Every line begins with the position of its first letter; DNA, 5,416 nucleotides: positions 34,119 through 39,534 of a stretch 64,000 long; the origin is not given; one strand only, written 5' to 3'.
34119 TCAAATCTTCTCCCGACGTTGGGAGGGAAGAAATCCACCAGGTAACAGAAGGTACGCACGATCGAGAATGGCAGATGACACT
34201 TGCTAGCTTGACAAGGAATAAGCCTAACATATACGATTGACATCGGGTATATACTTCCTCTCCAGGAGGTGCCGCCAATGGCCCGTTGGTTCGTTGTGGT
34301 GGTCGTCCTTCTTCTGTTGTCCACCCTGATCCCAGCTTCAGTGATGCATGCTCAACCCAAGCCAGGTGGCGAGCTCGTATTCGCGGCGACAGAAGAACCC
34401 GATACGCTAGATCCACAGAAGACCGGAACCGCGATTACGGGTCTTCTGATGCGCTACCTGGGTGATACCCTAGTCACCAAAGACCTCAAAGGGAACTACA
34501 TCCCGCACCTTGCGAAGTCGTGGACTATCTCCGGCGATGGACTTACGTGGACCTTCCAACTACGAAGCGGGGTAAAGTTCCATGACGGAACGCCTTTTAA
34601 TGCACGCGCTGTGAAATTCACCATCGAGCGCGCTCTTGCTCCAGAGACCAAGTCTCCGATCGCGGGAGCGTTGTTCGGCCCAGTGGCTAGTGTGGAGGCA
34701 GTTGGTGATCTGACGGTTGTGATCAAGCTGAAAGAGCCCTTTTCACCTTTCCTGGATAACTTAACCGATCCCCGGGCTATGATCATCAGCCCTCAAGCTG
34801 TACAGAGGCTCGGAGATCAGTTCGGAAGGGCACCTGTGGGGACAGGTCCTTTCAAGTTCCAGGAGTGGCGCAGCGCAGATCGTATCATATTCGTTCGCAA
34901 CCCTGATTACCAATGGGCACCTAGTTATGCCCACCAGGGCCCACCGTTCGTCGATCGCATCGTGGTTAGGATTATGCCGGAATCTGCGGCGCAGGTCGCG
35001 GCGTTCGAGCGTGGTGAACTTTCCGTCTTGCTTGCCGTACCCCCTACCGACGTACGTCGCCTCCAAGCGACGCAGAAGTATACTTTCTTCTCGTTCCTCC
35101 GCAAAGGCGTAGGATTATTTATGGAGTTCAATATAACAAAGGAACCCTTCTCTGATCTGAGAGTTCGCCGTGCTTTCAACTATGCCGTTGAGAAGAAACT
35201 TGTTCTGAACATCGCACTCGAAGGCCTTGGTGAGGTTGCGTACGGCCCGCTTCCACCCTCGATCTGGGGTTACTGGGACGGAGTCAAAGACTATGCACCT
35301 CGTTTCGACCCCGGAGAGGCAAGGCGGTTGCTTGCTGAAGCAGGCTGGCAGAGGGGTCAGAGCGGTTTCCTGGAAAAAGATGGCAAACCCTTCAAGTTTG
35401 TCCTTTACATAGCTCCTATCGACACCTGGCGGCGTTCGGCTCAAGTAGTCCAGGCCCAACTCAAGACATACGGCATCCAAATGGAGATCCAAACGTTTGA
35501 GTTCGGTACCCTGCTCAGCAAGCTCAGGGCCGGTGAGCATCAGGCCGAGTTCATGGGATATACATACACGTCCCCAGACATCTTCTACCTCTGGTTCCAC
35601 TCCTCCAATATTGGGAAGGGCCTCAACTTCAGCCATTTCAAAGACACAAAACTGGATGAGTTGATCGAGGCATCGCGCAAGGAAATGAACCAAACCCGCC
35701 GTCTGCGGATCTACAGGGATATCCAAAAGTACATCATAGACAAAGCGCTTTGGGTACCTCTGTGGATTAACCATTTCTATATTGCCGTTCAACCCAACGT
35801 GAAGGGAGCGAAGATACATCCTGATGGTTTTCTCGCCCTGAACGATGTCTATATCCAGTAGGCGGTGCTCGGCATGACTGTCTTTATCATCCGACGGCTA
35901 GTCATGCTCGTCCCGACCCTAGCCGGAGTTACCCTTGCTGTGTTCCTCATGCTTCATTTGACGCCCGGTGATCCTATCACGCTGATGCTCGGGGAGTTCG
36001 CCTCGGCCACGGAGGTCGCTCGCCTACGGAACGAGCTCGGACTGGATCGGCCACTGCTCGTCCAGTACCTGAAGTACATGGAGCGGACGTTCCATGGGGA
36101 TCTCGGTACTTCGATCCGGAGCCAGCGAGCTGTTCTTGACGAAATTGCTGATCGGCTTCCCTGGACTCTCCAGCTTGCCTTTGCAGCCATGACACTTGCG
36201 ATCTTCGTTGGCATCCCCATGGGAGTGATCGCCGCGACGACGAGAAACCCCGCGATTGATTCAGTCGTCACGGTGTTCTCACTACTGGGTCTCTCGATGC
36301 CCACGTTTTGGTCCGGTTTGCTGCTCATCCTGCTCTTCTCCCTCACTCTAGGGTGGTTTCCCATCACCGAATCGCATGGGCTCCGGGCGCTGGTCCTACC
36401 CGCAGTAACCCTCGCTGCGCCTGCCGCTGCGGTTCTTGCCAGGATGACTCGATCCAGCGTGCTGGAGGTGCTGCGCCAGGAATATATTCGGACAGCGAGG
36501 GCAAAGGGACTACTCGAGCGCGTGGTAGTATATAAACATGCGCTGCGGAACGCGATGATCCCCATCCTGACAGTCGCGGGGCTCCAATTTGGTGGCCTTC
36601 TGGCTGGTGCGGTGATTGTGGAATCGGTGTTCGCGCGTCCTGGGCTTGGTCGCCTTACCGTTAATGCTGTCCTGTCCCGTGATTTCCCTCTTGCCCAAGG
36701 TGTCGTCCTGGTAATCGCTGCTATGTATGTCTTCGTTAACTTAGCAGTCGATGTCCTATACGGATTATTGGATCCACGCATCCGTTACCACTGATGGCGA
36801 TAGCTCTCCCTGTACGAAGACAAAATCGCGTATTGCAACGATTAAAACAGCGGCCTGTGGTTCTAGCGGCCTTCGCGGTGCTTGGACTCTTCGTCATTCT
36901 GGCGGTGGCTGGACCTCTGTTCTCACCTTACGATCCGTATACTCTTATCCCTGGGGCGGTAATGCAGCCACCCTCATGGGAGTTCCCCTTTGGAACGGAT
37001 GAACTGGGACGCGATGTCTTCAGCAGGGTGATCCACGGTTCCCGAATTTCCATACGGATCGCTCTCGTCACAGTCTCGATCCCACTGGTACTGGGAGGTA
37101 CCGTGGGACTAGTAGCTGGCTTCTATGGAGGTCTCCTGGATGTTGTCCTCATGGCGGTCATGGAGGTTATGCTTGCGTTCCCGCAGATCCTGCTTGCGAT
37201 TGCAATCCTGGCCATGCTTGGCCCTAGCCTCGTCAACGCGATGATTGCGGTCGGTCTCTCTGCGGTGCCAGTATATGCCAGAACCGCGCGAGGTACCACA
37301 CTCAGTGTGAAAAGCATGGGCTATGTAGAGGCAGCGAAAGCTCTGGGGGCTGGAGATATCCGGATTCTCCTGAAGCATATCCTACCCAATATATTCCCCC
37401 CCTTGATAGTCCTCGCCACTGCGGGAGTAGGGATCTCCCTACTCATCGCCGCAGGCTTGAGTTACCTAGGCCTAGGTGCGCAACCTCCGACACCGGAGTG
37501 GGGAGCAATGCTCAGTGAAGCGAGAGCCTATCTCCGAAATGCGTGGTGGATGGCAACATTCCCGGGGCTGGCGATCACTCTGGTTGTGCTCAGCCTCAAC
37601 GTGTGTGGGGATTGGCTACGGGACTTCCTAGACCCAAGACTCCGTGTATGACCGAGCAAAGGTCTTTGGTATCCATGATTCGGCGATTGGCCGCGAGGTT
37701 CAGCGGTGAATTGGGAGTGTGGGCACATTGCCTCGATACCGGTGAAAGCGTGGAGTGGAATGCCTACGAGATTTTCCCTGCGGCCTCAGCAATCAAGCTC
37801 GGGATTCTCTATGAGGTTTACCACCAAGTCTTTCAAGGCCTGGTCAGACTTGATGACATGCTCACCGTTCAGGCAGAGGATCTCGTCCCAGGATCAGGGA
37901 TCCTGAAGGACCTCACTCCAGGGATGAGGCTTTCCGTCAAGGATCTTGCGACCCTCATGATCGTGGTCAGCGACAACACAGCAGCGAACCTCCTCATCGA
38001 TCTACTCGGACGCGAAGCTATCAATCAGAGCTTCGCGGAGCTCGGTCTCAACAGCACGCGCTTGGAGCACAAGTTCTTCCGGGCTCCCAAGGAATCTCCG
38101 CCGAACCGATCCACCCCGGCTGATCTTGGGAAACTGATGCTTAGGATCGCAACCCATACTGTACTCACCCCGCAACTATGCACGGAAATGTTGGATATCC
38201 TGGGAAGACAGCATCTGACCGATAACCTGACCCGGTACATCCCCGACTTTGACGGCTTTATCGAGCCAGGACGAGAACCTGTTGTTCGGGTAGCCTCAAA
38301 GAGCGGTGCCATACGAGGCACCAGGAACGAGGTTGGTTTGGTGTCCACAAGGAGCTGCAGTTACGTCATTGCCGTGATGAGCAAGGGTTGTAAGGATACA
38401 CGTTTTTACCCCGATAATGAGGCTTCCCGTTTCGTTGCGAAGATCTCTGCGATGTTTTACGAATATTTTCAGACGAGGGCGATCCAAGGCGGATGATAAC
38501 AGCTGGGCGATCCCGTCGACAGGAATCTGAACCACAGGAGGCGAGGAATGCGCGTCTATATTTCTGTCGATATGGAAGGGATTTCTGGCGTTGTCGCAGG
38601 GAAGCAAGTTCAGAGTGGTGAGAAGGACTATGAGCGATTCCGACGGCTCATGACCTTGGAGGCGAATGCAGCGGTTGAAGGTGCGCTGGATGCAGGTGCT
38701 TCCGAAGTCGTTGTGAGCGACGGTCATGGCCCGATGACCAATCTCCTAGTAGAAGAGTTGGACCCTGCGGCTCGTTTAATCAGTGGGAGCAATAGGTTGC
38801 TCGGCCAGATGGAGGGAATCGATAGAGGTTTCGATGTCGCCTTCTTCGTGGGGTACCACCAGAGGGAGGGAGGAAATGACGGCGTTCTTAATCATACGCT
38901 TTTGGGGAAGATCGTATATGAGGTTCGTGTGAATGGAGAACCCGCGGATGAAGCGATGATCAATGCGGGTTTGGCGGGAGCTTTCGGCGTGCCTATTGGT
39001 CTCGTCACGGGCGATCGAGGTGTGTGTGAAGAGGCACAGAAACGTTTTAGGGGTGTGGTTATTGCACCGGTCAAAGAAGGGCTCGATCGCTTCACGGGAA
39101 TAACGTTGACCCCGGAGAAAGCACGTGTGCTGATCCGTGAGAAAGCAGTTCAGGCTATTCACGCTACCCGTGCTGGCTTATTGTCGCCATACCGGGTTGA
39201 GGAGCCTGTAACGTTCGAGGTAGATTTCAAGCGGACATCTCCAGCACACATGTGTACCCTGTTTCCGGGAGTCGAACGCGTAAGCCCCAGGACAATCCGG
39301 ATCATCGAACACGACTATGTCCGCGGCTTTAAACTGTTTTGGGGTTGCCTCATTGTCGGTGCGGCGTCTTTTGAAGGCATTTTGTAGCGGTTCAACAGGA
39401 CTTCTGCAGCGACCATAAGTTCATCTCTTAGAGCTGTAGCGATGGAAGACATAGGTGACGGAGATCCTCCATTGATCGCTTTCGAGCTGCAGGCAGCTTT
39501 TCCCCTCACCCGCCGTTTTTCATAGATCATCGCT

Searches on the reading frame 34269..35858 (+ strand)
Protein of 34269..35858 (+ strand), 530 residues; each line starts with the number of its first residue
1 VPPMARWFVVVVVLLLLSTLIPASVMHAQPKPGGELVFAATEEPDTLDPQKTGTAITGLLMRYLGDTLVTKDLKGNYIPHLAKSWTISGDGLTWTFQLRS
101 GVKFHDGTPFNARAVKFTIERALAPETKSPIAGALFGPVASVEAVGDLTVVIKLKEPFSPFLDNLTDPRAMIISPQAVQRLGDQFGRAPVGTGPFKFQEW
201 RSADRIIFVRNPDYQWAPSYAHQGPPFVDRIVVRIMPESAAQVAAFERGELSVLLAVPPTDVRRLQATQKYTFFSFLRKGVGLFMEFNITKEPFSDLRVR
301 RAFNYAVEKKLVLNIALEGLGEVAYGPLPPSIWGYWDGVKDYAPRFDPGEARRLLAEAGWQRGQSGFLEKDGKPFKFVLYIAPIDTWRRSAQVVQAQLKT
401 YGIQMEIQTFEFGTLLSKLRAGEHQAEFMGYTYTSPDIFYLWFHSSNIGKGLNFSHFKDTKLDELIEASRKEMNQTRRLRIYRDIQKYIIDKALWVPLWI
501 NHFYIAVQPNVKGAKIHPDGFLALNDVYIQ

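Call 6: search_protein_families(library=pfam, proteins=[window:34269-35858:+], max_evalue=0.00001)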
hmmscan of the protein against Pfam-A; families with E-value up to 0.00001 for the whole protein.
window:34269-35858:+ (530 aa): 1 family
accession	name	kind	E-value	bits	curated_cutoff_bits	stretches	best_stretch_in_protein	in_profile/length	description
PF00496.27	SBP_bac_5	-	1.2e-96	324.5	32.4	1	77-447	2-365/368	Bacterial extracellular solute-binding proteins, family 5 Middle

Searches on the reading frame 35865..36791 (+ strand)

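Call 6: search_protein_families(library=pfam, proteins=[window:35865-36791:+], max_evalue=0.00001)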
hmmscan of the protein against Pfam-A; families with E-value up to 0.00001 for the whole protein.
window:35865-36791:+ (309 aa): 2 families
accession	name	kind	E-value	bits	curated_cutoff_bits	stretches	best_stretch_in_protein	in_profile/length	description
PF00528.27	BPD_transp_1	-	3.3e-41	141.5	26.4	1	116-307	1-183/184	Binding-protein-dependent transport system inner membrane component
PF19300.4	BPD_transp_1_N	-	6.3e-16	59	23.8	1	4-105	1-114/114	Binding-prot-dependent transport system membrane comp, N-term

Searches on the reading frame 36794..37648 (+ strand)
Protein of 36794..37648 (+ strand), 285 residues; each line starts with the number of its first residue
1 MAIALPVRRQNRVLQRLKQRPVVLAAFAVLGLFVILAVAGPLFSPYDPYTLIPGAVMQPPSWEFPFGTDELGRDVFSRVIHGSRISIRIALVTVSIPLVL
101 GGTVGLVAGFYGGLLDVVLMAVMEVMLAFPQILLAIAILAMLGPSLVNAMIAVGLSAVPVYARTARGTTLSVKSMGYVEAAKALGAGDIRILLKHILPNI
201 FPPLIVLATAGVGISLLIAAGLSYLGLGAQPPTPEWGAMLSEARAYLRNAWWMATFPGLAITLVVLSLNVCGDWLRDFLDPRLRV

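Call 6: search_protein_families(library=pfam, proteins=[window:36794-37648:+], max_evalue=0.00001)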
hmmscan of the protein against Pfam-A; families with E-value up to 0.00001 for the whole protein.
window:36794-37648:+ (285 aa): 2 families
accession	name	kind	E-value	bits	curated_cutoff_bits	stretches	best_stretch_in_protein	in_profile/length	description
PF00528.27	BPD_transp_1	-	2.4e-31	109.4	26.4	1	101-284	1-183/184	Binding-protein-dependent transport system inner membrane component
PF12911.12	OppC_N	-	5.9e-09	36.1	23.9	1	12-60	5-53/53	N-terminal TM domain of oligopeptide transport permease C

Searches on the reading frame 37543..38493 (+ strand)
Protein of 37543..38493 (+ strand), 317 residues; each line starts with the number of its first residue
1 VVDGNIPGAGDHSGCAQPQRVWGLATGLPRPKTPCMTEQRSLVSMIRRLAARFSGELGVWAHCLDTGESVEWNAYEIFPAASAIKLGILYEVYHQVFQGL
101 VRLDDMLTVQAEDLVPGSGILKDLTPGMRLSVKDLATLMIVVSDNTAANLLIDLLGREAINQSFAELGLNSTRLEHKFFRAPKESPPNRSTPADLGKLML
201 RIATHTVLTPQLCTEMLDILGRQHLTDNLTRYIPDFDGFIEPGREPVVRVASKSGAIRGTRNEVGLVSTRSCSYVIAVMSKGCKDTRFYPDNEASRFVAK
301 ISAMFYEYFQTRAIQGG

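Call 6: search_protein_families(library=pfam, proteins=[window:37543-38493:+], max_evalue=0.00001)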
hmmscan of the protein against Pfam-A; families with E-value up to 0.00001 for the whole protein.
window:37543-38493:+ (317 aa): 1 family
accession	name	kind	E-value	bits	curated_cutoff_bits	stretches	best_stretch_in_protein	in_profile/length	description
PF13354.11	Beta-lactamase2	-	1.1e-61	208.4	22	1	58-279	1-213/214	Beta-lactamase enzyme family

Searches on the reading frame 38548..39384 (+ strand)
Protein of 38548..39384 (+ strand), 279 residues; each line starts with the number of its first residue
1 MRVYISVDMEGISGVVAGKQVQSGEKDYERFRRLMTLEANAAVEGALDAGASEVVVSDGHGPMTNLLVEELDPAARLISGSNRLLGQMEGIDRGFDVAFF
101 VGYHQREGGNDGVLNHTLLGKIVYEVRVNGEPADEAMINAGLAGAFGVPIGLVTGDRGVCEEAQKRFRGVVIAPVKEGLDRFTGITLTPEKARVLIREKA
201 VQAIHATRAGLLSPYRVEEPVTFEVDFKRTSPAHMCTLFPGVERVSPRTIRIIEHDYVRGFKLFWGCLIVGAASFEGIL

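Call 6: search_protein_families(library=pfam, proteins=[window:38548-39384:+], max_evalue=0.00001)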
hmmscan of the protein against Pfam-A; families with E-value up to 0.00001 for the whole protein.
window:38548-39384:+ (279 aa): 1 family
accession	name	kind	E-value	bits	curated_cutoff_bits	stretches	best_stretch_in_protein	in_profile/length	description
PF04951.18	Peptidase_M55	-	5.4e-95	318.2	25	1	1-264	1-262/264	D-aminopeptidase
